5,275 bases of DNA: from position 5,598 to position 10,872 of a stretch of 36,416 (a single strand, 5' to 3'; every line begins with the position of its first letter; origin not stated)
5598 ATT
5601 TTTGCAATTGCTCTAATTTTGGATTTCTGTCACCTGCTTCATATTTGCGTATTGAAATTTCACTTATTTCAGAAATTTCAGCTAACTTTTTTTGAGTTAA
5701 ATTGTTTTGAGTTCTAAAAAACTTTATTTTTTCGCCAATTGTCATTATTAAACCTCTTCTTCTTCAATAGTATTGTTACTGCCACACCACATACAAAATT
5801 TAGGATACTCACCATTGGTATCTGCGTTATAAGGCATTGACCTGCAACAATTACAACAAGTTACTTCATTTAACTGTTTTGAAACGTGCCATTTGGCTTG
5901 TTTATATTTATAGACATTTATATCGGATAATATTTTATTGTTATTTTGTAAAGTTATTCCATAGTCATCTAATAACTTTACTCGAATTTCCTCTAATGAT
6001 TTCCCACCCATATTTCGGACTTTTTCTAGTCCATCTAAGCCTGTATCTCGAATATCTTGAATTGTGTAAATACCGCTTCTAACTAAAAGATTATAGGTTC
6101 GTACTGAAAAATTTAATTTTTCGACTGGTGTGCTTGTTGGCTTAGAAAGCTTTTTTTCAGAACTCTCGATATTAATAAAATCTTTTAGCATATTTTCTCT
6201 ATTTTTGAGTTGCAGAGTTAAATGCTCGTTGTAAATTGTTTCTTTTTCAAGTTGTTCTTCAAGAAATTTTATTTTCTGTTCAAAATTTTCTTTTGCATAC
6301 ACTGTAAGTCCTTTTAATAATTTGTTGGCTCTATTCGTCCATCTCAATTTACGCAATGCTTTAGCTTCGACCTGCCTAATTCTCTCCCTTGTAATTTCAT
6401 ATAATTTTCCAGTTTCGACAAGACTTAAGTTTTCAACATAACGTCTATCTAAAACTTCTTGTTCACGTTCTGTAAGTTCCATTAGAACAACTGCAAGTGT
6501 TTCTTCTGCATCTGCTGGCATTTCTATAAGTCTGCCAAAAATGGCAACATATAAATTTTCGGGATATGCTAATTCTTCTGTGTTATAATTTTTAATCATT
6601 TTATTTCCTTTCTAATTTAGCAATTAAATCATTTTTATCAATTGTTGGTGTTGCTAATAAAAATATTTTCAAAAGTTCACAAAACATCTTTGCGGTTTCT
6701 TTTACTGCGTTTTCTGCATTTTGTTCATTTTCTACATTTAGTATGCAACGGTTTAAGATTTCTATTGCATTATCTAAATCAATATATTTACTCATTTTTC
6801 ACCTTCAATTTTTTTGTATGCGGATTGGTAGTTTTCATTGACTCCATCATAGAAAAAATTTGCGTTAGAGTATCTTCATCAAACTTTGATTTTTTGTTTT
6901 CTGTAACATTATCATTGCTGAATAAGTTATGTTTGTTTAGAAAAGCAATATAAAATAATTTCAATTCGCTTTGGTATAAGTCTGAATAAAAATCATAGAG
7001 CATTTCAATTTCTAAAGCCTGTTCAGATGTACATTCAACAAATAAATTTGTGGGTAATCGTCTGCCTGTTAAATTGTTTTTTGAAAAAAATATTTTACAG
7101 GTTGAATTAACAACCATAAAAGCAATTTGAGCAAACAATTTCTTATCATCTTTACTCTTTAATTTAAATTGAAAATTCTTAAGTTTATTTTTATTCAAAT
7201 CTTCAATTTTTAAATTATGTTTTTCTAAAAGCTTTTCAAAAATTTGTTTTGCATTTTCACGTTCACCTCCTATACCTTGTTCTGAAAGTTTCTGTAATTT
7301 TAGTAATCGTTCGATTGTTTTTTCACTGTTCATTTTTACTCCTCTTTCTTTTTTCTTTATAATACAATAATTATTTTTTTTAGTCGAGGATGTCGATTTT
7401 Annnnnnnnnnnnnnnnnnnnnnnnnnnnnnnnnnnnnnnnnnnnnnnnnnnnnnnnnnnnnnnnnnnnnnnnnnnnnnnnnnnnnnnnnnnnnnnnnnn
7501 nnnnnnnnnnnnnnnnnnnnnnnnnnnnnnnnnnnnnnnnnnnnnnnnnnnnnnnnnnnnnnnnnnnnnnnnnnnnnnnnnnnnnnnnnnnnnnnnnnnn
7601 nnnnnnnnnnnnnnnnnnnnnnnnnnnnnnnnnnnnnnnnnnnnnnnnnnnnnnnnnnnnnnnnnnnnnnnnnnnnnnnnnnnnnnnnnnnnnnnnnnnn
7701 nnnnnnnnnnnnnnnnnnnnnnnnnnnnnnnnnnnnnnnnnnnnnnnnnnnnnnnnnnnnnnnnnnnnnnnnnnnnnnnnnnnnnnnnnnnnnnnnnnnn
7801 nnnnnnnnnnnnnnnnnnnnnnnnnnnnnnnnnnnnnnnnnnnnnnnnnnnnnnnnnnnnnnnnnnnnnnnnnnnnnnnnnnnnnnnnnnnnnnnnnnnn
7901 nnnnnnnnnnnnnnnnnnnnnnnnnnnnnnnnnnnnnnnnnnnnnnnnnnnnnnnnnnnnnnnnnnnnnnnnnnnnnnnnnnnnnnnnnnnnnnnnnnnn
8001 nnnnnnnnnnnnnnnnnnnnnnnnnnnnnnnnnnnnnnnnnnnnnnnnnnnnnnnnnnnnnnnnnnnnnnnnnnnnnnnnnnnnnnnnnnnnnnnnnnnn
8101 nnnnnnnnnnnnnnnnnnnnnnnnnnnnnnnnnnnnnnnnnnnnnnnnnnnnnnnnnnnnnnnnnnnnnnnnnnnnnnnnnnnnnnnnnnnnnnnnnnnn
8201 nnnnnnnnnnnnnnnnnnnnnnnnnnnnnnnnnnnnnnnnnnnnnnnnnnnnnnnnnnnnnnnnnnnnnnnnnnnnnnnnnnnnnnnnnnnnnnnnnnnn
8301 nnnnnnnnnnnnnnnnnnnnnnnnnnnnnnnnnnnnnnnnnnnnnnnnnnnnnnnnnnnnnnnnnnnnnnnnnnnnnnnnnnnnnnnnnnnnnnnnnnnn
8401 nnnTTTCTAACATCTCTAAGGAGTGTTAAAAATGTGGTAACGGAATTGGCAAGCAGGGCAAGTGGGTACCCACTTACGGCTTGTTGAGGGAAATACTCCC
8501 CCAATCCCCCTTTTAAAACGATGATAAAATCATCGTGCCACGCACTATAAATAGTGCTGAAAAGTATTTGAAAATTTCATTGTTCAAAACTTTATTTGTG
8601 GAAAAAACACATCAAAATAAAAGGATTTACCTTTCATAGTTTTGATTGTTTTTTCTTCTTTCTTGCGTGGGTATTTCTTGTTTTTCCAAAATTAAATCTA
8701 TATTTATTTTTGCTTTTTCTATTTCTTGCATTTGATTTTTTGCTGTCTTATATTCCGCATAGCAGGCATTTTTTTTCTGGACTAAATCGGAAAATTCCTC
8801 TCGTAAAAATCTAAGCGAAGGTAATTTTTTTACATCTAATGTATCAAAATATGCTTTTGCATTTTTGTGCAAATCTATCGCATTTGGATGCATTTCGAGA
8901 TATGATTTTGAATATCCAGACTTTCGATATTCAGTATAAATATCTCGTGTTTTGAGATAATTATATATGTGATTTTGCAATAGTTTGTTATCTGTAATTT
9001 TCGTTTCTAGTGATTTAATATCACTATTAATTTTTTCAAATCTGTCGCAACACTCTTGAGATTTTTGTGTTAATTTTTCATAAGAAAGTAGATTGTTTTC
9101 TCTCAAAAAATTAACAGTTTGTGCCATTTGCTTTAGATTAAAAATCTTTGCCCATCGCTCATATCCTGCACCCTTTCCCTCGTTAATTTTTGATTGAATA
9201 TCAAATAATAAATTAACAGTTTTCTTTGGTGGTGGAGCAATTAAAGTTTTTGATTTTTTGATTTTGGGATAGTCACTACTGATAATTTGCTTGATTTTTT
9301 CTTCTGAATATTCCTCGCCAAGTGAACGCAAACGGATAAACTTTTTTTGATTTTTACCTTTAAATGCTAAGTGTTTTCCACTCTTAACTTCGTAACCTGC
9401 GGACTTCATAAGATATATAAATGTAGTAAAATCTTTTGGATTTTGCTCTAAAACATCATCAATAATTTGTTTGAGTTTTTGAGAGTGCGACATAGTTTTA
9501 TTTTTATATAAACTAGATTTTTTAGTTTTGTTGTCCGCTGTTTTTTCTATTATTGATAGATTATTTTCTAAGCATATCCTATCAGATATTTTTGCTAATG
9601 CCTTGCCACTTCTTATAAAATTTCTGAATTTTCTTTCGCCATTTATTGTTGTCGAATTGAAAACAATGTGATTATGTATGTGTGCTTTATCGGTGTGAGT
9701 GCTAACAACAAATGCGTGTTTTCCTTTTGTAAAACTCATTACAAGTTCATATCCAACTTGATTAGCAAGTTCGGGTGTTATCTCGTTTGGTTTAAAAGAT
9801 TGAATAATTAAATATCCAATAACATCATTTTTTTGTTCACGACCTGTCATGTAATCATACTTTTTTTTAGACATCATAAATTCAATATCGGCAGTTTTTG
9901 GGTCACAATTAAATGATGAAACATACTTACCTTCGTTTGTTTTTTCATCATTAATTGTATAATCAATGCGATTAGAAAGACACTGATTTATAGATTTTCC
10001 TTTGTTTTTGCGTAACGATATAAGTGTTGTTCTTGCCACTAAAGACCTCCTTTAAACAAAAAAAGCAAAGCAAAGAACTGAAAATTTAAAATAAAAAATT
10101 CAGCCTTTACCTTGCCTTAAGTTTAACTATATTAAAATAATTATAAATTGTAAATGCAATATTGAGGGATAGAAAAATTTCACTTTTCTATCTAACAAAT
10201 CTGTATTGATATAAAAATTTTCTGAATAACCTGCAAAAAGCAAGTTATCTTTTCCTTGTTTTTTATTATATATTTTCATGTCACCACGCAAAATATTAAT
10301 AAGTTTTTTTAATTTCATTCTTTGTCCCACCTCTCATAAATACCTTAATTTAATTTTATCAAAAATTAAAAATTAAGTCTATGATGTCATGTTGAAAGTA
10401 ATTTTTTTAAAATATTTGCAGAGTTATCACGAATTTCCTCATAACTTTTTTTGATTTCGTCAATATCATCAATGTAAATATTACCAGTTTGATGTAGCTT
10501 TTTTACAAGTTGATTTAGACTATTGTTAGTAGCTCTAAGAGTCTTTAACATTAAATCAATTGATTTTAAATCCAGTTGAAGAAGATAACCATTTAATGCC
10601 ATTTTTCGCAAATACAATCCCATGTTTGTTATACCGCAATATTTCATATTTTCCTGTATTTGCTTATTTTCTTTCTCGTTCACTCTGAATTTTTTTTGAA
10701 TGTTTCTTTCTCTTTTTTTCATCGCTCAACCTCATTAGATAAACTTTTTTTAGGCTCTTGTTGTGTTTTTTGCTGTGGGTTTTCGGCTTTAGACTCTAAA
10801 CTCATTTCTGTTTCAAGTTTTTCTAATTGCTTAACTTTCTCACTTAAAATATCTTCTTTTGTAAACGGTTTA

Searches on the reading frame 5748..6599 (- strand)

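Call 14: search_protein_families(library=pfam, proteins=[window:5748-6599:-], max_evalue=0.001)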
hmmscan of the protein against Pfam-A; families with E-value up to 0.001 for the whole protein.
window:5748-6599:- (283 aa): 2 families
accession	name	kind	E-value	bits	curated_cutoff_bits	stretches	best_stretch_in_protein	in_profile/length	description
PF03118.21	RNA_pol_A_CTD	-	2.2e-16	59.7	23.8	1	147-209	3-65/67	Bacterial RNA polymerase, alpha chain C terminal domain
PF04545.22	Sigma70_r4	-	2.4e-15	56.2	24.1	1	39-86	2-49/50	Sigma-70, region 4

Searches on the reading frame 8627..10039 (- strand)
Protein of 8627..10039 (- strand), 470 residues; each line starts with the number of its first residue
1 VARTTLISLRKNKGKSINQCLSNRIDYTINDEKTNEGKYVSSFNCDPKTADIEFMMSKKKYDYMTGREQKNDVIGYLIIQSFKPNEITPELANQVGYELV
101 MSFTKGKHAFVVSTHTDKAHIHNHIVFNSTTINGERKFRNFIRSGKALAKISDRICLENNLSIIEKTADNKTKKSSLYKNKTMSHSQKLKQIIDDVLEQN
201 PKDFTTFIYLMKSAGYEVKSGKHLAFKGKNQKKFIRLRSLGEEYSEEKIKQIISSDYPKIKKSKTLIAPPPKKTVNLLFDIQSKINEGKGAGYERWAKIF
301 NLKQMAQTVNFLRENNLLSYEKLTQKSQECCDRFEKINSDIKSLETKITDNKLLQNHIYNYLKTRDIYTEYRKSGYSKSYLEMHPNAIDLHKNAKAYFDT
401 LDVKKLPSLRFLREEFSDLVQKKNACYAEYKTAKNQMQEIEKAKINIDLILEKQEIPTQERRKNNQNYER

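Call 13: search_protein_families(library=pfam, proteins=[window:8627-10039:-], max_evalue=0.001)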
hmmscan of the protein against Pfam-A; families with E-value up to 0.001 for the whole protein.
window:8627-10039:- (470 aa): 1 family
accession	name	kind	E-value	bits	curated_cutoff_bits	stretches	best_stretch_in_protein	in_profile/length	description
PF03432.20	Relaxase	-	7.7e-32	110.8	24.6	1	27-161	1-132/132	MobA/VirD2-like, nuclease domain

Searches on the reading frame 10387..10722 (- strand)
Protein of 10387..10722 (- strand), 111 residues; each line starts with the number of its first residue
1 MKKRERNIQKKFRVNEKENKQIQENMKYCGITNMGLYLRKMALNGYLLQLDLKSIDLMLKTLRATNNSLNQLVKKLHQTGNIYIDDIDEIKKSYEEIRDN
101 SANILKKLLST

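Call 13: search_protein_families(library=pfam, proteins=[window:10387-10722:-], max_evalue=0.001)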
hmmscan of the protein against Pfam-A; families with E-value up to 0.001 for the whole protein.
window:10387-10722:- (111 aa): 1 family
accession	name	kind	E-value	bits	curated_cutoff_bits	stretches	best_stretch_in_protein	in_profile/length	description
PF21983.2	NikA-like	-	1.9e-11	44.3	27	1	4-75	1-71/72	Mobilization protein NikA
